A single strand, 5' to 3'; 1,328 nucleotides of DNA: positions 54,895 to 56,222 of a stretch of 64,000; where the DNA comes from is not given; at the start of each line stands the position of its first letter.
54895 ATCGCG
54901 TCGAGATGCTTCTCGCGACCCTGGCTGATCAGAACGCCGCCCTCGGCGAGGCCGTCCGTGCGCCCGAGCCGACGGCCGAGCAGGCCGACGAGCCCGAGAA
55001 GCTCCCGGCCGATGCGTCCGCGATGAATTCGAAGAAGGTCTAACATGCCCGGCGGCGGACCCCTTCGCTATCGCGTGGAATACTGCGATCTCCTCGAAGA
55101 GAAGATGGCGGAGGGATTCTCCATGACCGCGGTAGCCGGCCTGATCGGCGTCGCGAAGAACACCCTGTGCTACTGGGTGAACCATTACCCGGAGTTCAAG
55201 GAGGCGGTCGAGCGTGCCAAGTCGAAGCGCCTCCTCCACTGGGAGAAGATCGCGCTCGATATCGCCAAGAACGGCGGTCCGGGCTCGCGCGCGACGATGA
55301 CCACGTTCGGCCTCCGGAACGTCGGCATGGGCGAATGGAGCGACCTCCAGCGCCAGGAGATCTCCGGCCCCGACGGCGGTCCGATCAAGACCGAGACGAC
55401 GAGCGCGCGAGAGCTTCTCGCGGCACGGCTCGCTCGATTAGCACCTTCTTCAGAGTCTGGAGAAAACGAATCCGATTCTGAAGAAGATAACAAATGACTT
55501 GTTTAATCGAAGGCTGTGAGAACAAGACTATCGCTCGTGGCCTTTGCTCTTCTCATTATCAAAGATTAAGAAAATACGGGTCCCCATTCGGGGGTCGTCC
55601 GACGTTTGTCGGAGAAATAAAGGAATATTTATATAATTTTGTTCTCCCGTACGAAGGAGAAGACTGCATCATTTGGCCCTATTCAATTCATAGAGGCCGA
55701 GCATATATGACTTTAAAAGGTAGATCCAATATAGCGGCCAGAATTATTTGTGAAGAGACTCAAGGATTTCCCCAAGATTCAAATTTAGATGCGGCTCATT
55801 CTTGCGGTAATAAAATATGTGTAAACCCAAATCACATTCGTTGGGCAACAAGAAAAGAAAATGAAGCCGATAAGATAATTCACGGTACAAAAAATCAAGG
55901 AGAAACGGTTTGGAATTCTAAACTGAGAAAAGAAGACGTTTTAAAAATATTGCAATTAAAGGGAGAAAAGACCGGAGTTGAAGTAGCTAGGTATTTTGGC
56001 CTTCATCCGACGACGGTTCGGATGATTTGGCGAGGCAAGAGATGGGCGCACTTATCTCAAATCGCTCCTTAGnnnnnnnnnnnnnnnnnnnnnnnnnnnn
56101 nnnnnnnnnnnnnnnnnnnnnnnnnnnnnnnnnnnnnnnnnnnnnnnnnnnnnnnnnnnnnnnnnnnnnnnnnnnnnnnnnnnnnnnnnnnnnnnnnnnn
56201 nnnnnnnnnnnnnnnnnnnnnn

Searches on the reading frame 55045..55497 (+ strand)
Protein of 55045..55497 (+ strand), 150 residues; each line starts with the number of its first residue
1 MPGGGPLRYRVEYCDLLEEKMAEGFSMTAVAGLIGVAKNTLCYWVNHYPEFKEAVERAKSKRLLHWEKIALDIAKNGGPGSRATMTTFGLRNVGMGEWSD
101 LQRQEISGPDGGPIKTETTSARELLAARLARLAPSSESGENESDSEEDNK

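Call 92: search_protein_families(library=pfam, proteins=[window:55045-55497:+], max_evalue=0.01)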
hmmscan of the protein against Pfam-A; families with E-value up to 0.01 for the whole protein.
window:55045-55497:+ (150 aa): 2 families
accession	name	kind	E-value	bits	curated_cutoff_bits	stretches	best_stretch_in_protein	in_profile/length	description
PF20901.3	Sf6_terminase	-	0.00039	20.9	27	1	12-80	4-73/106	Bacteriophage Sf6, terminase small subunit-like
PF13384.12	HTH_23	-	0.0071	16.6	24.6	0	22-48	15-41/50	Homeodomain-like domain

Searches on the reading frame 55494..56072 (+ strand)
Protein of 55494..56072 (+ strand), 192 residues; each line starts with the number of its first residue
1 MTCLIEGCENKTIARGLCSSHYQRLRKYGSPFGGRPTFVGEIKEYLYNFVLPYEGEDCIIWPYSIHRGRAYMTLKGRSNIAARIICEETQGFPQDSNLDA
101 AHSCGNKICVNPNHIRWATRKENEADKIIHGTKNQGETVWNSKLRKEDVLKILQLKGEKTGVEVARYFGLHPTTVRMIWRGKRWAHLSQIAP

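Call 92: search_protein_families(library=pfam, proteins=[window:55494-56072:+], max_evalue=0.01)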
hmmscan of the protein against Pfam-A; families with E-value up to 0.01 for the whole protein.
window:55494-56072:+ (192 aa): 2 families
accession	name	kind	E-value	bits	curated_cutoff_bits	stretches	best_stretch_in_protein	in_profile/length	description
PF13392.12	HNH_3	-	1.8e-05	24.7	24.8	1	83-124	5-45/46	HNH endonuclease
PF05551.17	zf-His_Me_endon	-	5.5e-05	23.8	27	1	96-130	63-97/131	Zinc-binding loop region of homing endonuclease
